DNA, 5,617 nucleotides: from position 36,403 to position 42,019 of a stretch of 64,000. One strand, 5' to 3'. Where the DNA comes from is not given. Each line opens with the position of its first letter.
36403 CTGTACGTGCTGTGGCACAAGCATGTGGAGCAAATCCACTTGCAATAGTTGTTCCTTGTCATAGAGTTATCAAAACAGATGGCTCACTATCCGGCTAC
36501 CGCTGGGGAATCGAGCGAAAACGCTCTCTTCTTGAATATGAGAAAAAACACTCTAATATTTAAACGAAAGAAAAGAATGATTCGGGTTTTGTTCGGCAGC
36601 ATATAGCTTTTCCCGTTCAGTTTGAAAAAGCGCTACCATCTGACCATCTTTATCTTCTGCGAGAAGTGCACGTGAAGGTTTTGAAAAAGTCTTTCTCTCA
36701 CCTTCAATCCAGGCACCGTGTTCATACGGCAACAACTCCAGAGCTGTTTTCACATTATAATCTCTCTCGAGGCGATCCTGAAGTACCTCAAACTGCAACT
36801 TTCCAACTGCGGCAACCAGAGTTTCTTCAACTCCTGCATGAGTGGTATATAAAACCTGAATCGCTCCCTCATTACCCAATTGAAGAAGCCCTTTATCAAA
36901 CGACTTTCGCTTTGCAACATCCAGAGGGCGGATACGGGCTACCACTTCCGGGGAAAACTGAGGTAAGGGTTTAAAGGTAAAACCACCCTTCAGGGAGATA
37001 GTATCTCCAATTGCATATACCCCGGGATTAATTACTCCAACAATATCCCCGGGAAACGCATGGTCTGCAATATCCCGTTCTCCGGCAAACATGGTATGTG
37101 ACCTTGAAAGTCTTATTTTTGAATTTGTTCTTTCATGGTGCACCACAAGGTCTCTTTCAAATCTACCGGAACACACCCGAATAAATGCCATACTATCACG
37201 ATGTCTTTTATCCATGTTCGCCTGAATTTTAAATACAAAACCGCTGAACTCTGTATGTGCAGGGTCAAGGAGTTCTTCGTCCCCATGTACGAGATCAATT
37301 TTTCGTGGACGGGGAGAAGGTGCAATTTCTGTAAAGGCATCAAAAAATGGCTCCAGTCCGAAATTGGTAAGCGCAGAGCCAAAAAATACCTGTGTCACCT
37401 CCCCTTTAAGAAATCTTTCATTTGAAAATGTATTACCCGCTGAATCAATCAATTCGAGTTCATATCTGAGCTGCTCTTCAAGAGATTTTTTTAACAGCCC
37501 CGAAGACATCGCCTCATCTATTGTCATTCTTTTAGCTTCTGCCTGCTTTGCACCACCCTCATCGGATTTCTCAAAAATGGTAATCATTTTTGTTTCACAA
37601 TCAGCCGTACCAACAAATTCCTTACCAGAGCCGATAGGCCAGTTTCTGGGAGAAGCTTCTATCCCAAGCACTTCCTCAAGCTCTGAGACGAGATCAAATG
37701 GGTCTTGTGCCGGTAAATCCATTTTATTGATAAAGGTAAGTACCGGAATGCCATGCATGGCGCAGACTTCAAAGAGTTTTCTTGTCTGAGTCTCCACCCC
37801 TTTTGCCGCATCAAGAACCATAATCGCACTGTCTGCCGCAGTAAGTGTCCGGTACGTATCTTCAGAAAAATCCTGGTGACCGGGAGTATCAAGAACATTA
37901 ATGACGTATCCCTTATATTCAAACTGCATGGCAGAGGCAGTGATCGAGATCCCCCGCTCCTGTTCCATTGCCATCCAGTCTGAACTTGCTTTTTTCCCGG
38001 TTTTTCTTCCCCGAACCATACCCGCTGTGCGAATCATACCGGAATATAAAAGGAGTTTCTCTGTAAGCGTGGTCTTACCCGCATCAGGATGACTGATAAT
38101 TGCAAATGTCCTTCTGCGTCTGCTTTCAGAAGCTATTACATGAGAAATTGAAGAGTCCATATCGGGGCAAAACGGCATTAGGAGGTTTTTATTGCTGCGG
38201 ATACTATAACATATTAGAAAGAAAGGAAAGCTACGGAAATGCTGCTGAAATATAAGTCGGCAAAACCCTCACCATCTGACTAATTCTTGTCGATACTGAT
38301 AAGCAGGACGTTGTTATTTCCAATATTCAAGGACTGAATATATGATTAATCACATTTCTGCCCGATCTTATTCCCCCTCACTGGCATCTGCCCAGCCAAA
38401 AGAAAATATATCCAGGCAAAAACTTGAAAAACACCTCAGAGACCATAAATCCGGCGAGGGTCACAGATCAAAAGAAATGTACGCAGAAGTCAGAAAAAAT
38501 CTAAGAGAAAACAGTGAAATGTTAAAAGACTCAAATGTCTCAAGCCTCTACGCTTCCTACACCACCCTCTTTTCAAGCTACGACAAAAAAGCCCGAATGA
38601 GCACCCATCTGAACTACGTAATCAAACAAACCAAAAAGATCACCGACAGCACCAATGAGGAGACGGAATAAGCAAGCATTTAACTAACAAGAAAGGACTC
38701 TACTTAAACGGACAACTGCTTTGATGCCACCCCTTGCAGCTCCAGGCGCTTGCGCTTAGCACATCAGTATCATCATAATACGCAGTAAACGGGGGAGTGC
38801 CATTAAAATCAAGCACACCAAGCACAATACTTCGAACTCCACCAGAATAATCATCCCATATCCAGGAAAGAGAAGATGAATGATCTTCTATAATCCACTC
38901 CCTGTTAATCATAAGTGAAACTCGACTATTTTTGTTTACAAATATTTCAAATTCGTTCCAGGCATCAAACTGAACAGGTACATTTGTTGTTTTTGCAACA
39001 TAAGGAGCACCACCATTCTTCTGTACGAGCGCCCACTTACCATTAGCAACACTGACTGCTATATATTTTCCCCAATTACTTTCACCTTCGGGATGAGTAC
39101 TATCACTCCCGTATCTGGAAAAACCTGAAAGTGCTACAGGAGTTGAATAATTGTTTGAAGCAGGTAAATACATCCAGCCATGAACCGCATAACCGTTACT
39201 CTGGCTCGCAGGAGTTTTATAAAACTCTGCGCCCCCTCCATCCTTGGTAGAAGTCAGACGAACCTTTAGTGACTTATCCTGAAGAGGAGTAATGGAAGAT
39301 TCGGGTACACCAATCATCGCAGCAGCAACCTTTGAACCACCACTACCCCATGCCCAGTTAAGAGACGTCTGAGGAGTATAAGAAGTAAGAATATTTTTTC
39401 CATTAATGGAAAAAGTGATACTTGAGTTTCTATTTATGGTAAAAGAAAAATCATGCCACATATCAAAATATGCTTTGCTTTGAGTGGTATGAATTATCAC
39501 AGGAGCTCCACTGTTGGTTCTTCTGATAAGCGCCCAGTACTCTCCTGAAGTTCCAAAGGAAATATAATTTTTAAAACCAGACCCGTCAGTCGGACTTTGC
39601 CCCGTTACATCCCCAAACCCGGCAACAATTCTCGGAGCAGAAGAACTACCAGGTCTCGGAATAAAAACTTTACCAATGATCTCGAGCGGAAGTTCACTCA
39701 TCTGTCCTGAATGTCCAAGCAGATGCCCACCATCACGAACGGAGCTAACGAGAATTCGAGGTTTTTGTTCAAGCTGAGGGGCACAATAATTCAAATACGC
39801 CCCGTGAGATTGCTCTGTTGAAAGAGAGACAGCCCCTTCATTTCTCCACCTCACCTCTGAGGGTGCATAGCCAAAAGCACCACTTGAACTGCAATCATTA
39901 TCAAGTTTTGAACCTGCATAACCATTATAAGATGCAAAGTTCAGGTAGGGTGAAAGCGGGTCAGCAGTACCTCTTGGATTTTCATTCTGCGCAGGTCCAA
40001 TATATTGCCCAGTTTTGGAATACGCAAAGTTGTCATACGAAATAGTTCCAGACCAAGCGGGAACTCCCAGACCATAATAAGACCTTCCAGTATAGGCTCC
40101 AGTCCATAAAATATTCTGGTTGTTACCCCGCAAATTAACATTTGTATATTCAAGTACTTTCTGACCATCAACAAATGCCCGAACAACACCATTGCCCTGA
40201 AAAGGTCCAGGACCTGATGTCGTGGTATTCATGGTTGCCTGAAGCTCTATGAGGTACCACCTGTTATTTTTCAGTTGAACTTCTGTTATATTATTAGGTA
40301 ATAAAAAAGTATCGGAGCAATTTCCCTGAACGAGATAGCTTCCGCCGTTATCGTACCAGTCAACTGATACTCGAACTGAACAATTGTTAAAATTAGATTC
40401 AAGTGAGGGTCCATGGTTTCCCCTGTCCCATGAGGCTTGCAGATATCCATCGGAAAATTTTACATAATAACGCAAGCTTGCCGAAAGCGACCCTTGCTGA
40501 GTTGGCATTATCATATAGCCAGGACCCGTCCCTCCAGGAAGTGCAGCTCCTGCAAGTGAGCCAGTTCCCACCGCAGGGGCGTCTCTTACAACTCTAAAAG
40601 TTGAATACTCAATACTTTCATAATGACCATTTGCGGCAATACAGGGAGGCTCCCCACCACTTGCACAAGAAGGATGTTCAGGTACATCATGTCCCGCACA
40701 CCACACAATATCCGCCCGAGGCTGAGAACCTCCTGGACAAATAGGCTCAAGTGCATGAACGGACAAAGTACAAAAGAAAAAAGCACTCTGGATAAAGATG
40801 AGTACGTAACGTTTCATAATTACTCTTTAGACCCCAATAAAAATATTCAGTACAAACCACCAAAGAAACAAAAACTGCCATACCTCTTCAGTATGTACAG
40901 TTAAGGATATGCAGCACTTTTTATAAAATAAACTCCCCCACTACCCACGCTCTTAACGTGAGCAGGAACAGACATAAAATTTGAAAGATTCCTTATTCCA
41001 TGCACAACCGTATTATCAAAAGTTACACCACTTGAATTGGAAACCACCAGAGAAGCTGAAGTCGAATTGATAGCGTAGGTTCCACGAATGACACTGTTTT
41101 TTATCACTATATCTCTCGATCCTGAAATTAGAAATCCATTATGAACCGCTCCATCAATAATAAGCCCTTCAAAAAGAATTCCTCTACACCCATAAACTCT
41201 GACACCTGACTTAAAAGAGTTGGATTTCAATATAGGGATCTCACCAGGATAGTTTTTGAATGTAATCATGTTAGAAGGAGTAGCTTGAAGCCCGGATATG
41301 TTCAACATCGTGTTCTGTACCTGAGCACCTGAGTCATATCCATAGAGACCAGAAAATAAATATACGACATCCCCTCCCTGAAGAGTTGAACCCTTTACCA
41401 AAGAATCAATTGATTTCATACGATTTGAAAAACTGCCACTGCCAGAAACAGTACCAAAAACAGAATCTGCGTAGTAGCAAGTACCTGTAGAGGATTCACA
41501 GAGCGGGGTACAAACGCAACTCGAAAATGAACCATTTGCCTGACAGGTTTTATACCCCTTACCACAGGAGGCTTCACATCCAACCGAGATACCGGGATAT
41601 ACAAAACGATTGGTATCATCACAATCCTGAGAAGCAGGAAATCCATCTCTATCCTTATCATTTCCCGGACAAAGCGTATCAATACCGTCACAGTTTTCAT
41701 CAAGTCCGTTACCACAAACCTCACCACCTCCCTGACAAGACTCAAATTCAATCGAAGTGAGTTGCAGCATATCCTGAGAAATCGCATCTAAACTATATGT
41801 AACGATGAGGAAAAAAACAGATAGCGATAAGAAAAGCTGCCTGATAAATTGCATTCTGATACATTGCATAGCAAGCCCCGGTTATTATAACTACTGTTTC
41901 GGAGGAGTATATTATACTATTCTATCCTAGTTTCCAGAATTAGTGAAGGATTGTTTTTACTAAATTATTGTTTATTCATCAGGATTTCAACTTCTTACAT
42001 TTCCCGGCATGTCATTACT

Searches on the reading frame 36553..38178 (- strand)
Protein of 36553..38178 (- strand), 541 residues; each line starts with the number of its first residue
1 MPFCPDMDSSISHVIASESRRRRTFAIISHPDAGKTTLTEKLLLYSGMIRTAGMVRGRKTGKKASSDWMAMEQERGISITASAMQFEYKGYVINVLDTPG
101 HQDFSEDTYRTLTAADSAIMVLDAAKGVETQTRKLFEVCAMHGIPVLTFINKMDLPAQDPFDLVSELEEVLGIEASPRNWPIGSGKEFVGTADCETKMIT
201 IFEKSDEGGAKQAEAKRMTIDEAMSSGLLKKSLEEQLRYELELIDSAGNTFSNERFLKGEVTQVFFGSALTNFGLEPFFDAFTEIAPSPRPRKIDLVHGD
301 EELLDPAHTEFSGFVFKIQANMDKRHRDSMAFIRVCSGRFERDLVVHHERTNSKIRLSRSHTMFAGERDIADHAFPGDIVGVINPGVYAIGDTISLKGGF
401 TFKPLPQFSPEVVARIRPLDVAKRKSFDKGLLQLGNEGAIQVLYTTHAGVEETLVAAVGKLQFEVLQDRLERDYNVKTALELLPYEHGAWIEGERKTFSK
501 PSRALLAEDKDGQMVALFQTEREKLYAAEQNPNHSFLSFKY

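Call 10: search_protein_families(library=pfam, proteins=[window:36553-38178:-], max_evalue=0.001)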
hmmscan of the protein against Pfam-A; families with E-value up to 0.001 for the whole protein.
window:36553-38178:- (541 aa): 6 families
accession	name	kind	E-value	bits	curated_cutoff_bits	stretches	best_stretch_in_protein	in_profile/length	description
PF00009.33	GTP_EFTU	-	2e-54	184.5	26.5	1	21-287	2-187/188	Elongation factor Tu GTP binding domain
PF16658.11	RF3_C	-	9e-36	123.1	40.1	1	402-522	1-126/132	Class II release factor RF3, C-terminal domain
PF22042.2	EF-G_D2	-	2e-22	79.5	27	1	310-395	1-82/84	Elongation factor G domain 2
PF01926.29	MMR_HSR1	-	5.1e-06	27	21.9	1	25-152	2-113/113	50S ribosome-binding GTPase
PF03144.31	GTP_EFTU_D2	-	0.00012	22.9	30.3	1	331-394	4-72/73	Elongation factor Tu domain 2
PF14492.12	EFG_III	-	0.00038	20.9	27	1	414-480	8-73/75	Elongation Factor G, domain III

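Call 14: find_related_loci(query=window:36553-38178:-, collection=genome_contigs, flank=10000)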
Query window:36553-38178:- (541 aa) in genome_contigs; peptide patterns used: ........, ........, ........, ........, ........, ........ (x = any residue, [..] = any of these).
600 stretches matched a pattern (row limit reached: there are more); 599 encode a relative of the query (tblastn E <= 1e-3); the best 80 are kept; 80 distinct loci.
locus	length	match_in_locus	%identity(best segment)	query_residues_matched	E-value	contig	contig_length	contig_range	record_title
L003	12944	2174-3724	63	20-537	0e+0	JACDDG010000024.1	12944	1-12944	MAG: Parachlamydiaceae bacterium isolate MGR_bin328 SD2899_NODE_1400_length_12944_cov_1.096981, whole genome shotgun seq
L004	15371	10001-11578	62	14-539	0e+0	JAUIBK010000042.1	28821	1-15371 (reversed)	MAG: bacterium isolate 6_bin.32 NODE_1571_length_28821_cov_1.240887, whole genome shotgun sequence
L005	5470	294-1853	60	20-540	0e+0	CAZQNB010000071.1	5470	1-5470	MAG TPA_asm: uncultured bacterium isolate SRP286056_co3_62 genome assembly, contig: NODE_21533_length_5470_cov_20.565097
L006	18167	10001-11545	53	15-531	3e-175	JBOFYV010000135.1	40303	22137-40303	MAG: Peptostreptococcaceae bacterium isolate WFFMC_MAG_491 k139_119498_flag=0_multi=11.4882_len=40303, whole genome shot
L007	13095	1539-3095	51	15-536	3e-173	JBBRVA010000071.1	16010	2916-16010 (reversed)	MAG: Caldilineales bacterium isolate La3_metabat2.059 La3_metabat2.059_K_464723_L_16010_cov_250.5622, whole genome shotg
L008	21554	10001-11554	52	15-539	4e-172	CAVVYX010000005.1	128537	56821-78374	MAG: Candidatus Eremiobacteraeota bacterium isolate MFD09603.bin.2.210 genome assembly, contig: contig_47756, whole geno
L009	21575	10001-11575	49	15-538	7e-170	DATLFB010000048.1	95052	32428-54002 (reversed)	MAG TPA_asm: Thermoanaerobaculia bacterium isolate SMAG_U14391 k141_864430, whole genome shotgun sequence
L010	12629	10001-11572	51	15-536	4e-173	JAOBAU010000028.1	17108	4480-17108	MAG: Acidobacteria bacterium isolate RYN_27 scaffold_2071641, whole genome shotgun sequence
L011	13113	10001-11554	51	15-539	4e-169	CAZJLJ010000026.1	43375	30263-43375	MAG TPA_asm: uncultured bacterium isolate SRP272529_co2_49 genome assembly, contig: NODE_1209_length_43375_cov_72.879917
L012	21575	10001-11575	50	15-538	2e-167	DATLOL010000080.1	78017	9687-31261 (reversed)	MAG TPA_asm: Thermoanaerobaculia bacterium isolate SMAG_U13825 k141_5545682, whole genome shotgun sequence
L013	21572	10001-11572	50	15-540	4e-167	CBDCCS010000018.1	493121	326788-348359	MAG: Candidatus Velthaea sp. isolate 1de0067d-23e3-4a8e-82e5-3c4d5501f53f genome assembly, contig: contig_18, whole geno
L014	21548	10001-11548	50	18-531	9e-166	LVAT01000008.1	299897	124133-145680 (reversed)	MAG: Clostridiales bacterium Firm_14 Firm_14_contig_377144, whole genome shotgun sequence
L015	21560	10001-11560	48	15-536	5e-166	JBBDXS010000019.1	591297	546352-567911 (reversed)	MAG: Dehalococcoidia bacterium isolate LejiaD_66_34 Lejia_D_8_length_591297_cov_20, whole genome shotgun sequence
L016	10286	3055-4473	53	15-492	1e-164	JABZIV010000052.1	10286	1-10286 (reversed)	MAG: Lachnospiraceae bacterium isolate JCVI_3_bin.3 NODE_52_length_10286_cov_4.160936, whole genome shotgun sequence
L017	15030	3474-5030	51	15-539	1e-164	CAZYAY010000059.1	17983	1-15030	MAG TPA_asm: uncultured Candidatus Kuenenia sp. isolate SRP150892_co2_239 genome assembly, contig: NODE_4396_length_1798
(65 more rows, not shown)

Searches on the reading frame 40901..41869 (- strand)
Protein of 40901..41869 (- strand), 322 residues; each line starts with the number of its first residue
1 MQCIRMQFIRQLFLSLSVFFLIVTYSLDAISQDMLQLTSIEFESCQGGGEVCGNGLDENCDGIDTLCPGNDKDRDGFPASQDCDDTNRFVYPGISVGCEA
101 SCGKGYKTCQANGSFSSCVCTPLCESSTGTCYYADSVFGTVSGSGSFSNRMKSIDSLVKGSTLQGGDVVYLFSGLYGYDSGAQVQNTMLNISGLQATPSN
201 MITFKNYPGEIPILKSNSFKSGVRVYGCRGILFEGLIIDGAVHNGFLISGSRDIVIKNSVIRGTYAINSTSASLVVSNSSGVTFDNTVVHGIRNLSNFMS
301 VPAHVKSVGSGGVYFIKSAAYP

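Call 10: search_protein_families(library=pfam, proteins=[window:40901-41869:-], max_evalue=0.001)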
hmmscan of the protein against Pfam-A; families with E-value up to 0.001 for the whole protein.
window:40901-41869:- (322 aa): 2 families
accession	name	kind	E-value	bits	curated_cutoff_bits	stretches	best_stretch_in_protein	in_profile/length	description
PF11617.13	Cu-binding_MopE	-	6.9e-05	23.4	27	0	50-63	15-27/30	Putative metal-binding motif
PF13229.12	Beta_helix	-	0.00029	20.9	25.9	1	220-291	23-89/158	Right handed beta helix region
